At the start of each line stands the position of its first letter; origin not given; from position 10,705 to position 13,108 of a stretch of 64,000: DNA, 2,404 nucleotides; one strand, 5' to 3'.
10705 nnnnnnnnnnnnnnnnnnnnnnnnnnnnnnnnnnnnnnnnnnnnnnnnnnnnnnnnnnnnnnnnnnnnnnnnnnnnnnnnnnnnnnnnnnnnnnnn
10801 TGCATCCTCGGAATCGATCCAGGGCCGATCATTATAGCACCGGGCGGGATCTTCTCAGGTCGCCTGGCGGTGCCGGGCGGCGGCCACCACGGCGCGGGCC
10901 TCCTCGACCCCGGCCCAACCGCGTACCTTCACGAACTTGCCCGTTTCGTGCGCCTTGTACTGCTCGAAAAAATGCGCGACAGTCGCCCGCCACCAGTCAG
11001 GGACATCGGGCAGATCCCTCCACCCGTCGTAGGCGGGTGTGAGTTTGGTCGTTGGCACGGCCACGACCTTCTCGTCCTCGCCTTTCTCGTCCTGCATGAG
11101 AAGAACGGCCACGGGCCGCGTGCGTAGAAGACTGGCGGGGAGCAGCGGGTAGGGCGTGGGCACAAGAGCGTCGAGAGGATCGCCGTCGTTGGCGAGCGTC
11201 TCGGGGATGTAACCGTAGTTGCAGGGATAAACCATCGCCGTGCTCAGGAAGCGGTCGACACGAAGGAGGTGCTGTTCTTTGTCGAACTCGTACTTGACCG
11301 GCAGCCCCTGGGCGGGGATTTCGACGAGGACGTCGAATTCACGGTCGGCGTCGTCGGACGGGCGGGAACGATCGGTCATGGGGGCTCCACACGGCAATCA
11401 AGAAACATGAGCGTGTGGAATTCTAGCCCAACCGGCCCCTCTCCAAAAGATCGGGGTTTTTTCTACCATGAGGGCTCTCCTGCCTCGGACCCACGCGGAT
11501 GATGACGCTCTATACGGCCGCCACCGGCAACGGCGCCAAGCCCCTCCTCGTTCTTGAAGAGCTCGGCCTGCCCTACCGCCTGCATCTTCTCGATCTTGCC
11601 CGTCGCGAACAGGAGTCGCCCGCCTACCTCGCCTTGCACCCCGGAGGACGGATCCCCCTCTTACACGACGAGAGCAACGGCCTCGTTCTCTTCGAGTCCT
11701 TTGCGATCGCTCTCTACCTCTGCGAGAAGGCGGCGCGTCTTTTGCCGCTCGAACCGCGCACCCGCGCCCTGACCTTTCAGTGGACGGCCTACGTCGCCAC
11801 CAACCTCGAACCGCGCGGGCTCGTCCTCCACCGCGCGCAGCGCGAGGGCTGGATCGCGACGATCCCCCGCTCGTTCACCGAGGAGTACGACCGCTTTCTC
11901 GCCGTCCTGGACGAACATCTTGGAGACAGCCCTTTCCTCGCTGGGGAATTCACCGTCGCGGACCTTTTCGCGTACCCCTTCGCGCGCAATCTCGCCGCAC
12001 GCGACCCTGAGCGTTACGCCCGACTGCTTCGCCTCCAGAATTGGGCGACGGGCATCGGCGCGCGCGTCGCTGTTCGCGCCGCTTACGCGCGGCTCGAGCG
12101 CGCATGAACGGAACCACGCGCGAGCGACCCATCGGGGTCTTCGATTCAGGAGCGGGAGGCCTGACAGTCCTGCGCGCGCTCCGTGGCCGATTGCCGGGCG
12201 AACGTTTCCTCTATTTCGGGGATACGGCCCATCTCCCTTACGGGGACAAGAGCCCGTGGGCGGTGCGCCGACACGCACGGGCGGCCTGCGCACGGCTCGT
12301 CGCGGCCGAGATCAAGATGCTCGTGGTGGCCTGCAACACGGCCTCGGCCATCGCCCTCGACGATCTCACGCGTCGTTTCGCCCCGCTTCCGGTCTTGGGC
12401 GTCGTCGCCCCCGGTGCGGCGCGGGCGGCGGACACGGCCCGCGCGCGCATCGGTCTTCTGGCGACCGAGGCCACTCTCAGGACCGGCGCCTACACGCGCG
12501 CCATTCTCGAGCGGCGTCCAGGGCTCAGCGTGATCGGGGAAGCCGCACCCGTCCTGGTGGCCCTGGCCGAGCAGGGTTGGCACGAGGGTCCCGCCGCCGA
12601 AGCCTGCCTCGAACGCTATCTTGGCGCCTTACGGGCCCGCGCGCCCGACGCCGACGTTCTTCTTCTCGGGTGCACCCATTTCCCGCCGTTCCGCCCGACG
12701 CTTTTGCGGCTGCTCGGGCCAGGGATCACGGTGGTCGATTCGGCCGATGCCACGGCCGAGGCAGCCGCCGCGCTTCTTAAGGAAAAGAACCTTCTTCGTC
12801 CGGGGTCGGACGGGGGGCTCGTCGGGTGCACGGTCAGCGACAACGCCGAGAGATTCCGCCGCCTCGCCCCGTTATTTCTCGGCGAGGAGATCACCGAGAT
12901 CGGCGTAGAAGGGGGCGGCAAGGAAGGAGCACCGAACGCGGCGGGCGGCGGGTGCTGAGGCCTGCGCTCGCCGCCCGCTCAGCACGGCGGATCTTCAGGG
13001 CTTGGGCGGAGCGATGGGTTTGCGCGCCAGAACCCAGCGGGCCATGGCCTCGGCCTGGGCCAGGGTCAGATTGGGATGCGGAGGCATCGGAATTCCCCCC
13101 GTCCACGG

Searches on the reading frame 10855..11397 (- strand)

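Call 70: search_protein_families(library=pfam, proteins=[window:10855-11397:-], max_evalue=0.001)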
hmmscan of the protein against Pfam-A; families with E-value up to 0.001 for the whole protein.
window:10855-11397:- (180 aa): 1 family
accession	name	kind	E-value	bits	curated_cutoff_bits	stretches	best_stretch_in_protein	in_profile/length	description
PF00719.24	Pyrophosphatase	-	2.9e-49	167.3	23.5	1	23-176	1-150/153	Inorganic pyrophosphatase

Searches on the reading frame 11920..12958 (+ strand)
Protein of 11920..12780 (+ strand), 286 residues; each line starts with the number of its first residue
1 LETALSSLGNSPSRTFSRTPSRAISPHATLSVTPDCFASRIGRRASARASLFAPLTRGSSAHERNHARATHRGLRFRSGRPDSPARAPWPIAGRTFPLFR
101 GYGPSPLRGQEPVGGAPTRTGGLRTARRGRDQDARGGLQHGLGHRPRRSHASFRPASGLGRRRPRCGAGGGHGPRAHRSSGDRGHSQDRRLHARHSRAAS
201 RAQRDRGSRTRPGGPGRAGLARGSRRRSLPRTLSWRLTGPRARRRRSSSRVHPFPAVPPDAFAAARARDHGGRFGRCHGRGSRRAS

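Call 54: search_protein_families(library=pfam, proteins=[window:11920-12780:+, window:12041-12958:+], max_evalue=0.00001)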
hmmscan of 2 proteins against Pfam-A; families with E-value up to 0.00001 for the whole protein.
window:11920-12780:+ (286 aa): 0 families

window:12041-12958:+ (305 aa): 1 family
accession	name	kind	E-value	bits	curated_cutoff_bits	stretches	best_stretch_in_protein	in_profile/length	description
PF01177.27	Asp_Glu_race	-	3.2e-21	76.5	31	1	66-242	40-211/211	Asp/Glu/Hydantoin racemase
